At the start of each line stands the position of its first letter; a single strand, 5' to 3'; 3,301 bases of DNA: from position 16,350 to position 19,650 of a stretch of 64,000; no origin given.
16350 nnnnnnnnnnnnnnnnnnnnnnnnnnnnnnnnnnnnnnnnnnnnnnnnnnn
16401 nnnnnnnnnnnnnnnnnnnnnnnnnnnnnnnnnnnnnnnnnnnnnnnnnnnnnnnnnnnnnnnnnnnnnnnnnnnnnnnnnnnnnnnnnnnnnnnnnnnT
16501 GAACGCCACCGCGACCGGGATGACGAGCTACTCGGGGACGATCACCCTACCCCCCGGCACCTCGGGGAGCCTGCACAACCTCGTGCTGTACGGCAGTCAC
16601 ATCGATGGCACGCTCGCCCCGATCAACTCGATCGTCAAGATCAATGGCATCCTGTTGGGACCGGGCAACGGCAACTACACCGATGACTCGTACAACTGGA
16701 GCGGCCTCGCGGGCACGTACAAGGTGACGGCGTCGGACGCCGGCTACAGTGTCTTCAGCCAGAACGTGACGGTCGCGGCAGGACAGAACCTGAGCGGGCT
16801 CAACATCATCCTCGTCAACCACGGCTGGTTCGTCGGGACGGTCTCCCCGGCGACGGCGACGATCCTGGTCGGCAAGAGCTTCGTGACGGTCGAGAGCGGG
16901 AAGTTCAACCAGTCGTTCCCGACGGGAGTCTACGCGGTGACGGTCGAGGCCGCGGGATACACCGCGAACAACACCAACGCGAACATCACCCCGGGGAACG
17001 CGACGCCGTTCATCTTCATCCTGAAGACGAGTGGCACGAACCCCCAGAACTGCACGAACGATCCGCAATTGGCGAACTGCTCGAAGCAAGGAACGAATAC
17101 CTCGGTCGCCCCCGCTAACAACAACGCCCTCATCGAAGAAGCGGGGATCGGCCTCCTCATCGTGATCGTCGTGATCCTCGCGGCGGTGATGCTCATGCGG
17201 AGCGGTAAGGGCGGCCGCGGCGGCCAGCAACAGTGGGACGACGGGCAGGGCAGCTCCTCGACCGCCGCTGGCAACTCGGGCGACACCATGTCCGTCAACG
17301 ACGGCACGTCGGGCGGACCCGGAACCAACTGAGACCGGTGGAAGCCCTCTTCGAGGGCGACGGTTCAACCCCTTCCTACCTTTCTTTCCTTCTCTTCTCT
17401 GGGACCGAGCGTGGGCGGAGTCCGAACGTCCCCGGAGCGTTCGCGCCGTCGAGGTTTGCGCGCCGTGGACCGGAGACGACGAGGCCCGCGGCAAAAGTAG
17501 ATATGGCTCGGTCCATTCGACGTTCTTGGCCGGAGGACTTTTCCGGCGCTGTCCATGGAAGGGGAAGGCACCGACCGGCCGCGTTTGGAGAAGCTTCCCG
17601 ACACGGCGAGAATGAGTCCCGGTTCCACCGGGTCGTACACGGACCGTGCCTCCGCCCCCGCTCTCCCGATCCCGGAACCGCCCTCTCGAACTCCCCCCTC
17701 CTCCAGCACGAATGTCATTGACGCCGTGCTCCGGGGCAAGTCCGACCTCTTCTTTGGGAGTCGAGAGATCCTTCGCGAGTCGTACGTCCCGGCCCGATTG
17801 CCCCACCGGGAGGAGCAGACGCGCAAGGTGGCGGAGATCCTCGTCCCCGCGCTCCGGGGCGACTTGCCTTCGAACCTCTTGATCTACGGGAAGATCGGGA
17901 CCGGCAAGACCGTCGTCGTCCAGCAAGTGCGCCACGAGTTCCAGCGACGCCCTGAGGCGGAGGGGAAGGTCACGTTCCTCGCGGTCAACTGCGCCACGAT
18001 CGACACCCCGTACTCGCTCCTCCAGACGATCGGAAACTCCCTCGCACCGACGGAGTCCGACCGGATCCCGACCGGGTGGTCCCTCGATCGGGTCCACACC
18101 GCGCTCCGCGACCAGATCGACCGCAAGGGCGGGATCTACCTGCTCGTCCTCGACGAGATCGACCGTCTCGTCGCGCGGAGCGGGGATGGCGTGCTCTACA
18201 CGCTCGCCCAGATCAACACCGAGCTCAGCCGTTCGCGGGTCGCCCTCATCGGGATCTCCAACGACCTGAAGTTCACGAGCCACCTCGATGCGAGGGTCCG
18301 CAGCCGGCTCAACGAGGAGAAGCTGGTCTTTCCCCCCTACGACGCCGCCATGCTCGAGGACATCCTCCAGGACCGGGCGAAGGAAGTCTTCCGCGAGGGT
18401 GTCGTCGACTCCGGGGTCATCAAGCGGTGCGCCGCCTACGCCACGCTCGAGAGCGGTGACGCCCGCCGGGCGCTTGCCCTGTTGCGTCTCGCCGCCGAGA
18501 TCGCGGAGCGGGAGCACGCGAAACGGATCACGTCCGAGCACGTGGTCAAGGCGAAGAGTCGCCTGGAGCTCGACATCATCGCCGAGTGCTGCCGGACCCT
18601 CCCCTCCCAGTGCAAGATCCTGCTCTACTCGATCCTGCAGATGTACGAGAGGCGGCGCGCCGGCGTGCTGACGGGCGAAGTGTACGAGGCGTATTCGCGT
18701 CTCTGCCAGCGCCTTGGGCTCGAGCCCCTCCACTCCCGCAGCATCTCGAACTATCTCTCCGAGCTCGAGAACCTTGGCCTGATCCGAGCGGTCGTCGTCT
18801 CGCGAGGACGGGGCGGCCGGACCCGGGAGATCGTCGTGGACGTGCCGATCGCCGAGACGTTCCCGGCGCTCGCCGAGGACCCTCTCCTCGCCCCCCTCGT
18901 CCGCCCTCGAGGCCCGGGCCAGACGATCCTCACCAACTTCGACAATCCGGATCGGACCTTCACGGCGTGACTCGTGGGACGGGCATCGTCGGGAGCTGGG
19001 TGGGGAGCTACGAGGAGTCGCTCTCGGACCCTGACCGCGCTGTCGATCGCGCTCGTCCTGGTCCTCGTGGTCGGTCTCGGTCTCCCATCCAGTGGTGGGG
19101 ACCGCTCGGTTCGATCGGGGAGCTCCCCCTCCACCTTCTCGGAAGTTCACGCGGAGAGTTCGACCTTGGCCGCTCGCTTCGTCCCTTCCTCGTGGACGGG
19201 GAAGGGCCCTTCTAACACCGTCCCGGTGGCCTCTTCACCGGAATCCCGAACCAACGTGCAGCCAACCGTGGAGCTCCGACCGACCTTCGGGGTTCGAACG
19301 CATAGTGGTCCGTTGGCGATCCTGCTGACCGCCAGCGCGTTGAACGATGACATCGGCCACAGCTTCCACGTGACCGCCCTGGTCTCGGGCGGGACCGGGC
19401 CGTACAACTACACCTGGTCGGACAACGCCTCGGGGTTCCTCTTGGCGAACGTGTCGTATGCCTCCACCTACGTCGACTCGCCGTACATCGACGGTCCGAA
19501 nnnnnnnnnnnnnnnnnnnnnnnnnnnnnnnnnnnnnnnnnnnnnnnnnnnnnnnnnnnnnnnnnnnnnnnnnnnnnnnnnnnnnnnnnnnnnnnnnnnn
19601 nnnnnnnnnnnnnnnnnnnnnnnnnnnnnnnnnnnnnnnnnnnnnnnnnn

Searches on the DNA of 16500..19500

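Call 44: search_rna_families(source=window, start=16500, end=19500, threshold=evalue, max_evalue=1)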
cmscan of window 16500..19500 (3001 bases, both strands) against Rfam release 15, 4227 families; matches with E-value up to 1: 0.
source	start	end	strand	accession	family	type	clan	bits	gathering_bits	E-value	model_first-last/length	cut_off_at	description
